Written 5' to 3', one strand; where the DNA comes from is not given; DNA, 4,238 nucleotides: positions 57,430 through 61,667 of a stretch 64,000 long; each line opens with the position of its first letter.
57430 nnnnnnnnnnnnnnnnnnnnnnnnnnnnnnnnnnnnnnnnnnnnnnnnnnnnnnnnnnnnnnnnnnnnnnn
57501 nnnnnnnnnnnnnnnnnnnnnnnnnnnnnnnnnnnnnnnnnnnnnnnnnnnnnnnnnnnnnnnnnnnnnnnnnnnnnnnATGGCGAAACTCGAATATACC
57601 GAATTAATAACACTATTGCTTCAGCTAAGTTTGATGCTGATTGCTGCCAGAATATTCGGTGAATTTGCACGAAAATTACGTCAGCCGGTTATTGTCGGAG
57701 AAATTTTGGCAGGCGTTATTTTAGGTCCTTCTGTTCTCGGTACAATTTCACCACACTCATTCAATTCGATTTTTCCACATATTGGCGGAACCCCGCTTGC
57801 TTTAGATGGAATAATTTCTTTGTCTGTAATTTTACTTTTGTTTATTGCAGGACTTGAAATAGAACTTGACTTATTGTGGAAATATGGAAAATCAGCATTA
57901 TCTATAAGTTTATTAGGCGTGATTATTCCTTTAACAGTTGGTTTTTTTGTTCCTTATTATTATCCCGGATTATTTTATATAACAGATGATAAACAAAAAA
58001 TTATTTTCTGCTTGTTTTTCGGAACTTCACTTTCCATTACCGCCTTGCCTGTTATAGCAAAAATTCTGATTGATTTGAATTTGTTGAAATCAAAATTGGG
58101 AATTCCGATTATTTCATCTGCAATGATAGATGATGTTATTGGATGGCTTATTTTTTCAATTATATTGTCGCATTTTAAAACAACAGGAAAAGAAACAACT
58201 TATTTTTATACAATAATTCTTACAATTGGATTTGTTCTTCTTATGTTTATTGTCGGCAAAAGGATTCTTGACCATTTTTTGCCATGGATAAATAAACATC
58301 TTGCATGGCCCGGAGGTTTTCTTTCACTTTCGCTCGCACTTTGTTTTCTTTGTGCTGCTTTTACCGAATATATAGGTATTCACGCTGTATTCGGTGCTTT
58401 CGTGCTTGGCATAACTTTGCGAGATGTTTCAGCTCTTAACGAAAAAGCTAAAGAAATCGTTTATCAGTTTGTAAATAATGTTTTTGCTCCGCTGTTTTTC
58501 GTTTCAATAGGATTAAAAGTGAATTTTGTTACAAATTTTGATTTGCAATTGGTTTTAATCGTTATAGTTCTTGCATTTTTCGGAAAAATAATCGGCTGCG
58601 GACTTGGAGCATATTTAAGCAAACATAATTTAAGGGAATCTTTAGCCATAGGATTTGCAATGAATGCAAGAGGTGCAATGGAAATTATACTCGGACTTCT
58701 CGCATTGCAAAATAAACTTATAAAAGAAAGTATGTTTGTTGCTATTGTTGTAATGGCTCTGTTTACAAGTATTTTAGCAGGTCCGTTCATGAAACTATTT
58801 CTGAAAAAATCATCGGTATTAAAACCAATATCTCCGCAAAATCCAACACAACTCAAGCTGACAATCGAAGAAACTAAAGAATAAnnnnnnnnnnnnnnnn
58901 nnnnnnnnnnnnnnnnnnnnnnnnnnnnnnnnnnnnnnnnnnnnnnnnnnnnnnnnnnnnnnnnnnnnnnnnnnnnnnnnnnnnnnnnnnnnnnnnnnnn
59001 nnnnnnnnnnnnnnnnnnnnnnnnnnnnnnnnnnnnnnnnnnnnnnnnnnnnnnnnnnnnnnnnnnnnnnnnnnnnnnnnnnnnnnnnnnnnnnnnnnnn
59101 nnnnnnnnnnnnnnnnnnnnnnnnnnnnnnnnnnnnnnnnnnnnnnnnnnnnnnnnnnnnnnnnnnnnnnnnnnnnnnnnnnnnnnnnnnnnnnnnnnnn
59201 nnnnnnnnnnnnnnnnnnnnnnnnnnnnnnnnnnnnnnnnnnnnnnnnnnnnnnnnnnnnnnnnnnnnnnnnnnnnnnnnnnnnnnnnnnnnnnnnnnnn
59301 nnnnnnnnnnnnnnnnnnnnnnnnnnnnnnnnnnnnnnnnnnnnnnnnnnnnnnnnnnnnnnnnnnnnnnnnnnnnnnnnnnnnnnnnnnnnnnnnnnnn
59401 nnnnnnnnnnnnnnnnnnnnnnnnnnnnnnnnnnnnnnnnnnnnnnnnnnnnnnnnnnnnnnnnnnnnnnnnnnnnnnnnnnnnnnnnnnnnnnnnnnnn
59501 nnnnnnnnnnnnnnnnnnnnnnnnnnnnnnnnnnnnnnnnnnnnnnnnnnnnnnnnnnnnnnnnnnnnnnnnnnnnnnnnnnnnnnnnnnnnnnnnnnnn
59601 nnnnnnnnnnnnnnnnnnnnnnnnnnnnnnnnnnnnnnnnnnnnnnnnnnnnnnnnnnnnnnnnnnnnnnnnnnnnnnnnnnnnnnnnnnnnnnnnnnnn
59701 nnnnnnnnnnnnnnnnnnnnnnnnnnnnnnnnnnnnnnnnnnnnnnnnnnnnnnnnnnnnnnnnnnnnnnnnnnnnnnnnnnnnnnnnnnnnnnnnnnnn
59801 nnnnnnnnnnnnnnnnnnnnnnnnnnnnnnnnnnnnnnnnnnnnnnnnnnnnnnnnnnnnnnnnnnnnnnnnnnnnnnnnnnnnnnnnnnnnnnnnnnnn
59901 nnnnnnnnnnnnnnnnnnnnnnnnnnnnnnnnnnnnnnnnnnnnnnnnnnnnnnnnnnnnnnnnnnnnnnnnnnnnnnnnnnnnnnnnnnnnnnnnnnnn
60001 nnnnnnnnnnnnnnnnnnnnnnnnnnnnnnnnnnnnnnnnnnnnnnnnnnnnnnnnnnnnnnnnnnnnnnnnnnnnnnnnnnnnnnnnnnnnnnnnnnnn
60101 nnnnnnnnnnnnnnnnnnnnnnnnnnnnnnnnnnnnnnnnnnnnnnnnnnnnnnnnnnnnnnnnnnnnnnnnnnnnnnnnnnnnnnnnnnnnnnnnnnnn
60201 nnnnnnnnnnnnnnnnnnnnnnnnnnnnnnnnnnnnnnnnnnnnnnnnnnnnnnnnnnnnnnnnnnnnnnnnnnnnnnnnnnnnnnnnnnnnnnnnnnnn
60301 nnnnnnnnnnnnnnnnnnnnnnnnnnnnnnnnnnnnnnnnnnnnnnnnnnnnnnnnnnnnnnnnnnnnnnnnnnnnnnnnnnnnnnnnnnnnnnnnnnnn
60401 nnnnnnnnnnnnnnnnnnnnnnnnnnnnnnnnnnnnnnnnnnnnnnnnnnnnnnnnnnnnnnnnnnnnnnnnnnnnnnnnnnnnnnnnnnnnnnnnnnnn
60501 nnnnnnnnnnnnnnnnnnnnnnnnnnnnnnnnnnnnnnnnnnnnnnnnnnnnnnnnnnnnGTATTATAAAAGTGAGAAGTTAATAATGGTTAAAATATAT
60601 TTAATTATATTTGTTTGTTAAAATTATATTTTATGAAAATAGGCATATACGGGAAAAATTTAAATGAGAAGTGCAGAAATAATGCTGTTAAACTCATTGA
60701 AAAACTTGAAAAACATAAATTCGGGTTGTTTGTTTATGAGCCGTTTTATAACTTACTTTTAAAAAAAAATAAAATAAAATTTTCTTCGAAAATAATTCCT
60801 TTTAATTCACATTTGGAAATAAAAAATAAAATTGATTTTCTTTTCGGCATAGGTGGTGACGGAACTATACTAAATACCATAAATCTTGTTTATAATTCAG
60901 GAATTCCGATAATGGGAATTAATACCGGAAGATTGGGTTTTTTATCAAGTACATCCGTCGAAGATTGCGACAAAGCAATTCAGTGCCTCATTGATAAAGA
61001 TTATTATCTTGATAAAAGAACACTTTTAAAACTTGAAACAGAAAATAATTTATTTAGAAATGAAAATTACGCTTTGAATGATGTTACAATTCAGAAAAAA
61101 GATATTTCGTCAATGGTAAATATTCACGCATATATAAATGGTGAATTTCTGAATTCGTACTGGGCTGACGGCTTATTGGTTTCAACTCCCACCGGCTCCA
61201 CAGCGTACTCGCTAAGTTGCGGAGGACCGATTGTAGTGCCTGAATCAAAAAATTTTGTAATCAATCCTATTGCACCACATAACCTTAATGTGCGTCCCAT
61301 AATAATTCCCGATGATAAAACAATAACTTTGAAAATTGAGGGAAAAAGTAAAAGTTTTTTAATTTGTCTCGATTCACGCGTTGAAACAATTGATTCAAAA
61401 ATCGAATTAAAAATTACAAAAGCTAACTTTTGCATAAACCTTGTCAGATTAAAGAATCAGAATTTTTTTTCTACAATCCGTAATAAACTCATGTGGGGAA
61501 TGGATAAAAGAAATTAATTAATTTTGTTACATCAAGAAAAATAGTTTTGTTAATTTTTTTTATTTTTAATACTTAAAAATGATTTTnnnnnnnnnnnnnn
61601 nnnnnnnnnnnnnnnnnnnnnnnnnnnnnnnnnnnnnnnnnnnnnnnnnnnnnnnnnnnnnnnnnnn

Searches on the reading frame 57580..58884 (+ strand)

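Call 64: search_protein_families(library=pfam, proteins=[window:57580-58884:+], max_evalue=0.00001)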
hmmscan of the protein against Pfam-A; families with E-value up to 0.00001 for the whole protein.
window:57580-58884:+ (434 aa): 1 family
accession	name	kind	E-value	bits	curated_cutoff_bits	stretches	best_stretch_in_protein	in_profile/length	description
PF00999.27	Na_H_Exchanger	-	3.6e-65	220.7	26.2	1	25-410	9-375/375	Sodium/hydrogen exchanger, transmembrane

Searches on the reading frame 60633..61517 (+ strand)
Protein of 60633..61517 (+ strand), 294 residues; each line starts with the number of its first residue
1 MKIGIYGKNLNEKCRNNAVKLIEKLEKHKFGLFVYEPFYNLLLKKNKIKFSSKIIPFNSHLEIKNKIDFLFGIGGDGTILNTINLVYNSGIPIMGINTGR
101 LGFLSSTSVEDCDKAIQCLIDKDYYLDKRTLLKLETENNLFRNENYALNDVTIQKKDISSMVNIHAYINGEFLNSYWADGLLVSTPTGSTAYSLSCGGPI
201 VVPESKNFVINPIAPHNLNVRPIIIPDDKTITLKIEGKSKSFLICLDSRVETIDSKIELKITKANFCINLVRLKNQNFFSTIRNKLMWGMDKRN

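Call 64: search_protein_families(library=pfam, proteins=[window:60633-61517:+], max_evalue=0.00001)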
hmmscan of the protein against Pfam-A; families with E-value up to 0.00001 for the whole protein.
window:60633-61517:+ (294 aa): 2 families
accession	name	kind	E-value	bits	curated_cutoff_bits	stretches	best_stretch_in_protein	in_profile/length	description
PF20143.4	NAD_kinase_C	-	9.9e-30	103.3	23.7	1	148-272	1-125/126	ATP-NAD kinase C-terminal domain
PF01513.26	NAD_kinase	-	1.1e-13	52.1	25.5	1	62-124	68-130/130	ATP-NAD kinase N-terminal domain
